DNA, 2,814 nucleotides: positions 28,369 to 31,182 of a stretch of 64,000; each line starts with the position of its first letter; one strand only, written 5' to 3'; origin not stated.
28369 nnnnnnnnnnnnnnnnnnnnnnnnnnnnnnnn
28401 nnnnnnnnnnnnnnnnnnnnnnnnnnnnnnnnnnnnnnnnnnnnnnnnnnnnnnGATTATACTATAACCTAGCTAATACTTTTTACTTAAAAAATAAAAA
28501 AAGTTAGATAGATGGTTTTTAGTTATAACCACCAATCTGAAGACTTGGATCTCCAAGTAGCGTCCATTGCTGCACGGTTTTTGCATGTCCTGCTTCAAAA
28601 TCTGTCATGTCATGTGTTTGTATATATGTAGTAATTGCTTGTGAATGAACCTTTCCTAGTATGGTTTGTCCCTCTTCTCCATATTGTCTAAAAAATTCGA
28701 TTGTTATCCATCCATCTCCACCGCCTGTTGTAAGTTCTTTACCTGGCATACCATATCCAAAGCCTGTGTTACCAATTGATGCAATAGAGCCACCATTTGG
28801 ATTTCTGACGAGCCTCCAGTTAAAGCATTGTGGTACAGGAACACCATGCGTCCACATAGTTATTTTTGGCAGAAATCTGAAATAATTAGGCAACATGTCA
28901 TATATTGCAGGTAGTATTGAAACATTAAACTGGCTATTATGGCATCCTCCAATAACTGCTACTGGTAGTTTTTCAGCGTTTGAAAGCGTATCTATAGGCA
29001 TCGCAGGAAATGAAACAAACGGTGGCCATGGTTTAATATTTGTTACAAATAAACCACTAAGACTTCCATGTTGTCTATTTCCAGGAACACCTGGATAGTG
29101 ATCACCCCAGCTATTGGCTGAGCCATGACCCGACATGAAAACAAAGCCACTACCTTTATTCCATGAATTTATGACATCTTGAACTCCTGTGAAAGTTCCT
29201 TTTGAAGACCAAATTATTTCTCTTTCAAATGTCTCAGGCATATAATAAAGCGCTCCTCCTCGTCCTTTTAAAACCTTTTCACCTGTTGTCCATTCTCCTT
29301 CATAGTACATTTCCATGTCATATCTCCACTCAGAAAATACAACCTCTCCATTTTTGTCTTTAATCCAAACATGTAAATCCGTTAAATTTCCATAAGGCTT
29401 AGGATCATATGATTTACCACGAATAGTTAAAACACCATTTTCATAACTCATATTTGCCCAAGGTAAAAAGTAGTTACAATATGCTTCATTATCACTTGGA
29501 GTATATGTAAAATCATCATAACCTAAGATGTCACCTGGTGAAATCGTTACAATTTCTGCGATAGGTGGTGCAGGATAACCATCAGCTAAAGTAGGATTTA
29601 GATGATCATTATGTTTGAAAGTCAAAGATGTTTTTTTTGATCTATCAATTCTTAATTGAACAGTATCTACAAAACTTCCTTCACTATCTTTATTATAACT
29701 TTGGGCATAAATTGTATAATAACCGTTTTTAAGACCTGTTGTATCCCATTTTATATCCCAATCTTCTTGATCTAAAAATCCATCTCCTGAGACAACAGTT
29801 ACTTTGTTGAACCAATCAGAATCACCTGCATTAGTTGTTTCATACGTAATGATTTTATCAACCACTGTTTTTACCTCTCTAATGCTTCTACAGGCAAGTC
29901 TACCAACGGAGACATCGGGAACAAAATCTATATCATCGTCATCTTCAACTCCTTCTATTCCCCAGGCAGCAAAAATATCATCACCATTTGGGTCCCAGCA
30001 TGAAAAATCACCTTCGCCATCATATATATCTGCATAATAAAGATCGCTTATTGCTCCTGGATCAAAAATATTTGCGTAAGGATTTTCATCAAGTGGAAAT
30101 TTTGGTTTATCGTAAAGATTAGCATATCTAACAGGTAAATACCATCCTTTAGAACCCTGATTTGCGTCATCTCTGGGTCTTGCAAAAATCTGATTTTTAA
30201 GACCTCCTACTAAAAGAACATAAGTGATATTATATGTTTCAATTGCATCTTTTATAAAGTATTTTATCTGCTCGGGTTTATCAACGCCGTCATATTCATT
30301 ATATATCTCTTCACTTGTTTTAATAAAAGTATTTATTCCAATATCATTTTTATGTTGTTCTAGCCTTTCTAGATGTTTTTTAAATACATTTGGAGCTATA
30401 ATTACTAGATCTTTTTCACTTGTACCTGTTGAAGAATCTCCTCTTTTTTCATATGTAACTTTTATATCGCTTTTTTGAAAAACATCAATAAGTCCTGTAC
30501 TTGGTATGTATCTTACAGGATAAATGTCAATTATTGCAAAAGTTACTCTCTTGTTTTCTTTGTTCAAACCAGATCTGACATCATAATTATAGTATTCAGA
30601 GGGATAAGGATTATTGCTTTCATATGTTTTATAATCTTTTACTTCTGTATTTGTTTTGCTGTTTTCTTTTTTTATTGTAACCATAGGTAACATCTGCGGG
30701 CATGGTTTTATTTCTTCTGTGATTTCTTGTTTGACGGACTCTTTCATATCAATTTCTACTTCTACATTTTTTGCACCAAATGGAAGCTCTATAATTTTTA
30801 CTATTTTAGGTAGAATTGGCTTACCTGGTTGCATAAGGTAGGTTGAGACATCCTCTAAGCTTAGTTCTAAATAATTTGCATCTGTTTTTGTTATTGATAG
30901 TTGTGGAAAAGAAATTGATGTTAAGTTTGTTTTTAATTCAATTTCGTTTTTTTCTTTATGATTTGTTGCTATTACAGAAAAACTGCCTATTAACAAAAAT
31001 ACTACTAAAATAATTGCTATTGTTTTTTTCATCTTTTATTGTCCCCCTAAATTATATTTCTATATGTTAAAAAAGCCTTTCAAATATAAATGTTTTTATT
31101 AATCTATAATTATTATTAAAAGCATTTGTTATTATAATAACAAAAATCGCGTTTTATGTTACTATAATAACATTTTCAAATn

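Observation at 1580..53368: Shared C-terminal module in at least eight secreted proteins: PKD-like domain, then basic 'PK(S/T)K' motif, then a 20-30-aa amphipathic hydrophobic tail; this may be an uncharacterised sorting or anchoring signal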

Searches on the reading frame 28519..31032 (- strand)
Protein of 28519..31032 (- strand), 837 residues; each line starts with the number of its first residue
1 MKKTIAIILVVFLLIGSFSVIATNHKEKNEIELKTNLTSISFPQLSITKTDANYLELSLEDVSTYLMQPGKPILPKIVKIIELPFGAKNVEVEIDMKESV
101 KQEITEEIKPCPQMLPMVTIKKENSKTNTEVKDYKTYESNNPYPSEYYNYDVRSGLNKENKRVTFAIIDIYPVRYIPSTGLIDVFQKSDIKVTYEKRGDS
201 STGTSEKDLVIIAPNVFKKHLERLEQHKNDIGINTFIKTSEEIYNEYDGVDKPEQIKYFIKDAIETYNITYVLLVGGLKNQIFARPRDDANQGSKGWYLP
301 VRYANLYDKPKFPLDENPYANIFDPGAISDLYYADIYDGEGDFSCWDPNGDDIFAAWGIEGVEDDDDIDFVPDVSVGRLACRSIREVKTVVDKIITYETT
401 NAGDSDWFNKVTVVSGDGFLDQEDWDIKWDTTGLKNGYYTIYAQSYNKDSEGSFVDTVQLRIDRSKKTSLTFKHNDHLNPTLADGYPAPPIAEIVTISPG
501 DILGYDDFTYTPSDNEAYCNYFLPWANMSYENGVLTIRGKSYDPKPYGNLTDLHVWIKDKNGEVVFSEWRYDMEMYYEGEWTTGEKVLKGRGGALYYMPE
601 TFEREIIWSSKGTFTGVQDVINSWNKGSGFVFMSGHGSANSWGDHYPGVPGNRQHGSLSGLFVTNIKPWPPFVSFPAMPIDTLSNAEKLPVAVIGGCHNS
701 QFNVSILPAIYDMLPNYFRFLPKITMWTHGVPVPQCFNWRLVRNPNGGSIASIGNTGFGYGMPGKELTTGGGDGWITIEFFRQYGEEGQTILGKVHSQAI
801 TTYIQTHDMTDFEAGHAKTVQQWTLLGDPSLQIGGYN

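Call 40: search_protein_families(library=pfam, proteins=[window:28519-31032:-], max_evalue=0.001)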
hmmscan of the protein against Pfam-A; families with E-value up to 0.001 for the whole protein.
window:28519-31032:- (837 aa): 2 families
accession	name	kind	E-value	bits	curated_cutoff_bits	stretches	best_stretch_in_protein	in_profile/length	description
PF01364.23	Peptidase_C25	-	4.3e-50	171.4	23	2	210-446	2-197/374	Peptidase family C25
PF08126.16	Propeptide_C25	-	2.8e-07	30.3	22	1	65-209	53-185/205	Propeptide_C25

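Call 55: search_protein_families(library=ncbifam, proteins=[window:28519-31032:-], max_evalue=0.01)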
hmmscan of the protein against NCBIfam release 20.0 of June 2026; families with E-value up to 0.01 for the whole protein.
window:28519-31032:- (837 aa): 2 families
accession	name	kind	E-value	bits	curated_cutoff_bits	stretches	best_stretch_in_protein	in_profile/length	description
NF033707.1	T9SS_sortase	equivalog_domain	3.9e-14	51.3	420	2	329-418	475-539/1095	type IX secretion system sortase PorU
NF052324.1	PorU_rel_Nterm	equivalog_domain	1e-07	30.6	450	0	369-416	523-569/879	putative type IX secretion system sortase PorU2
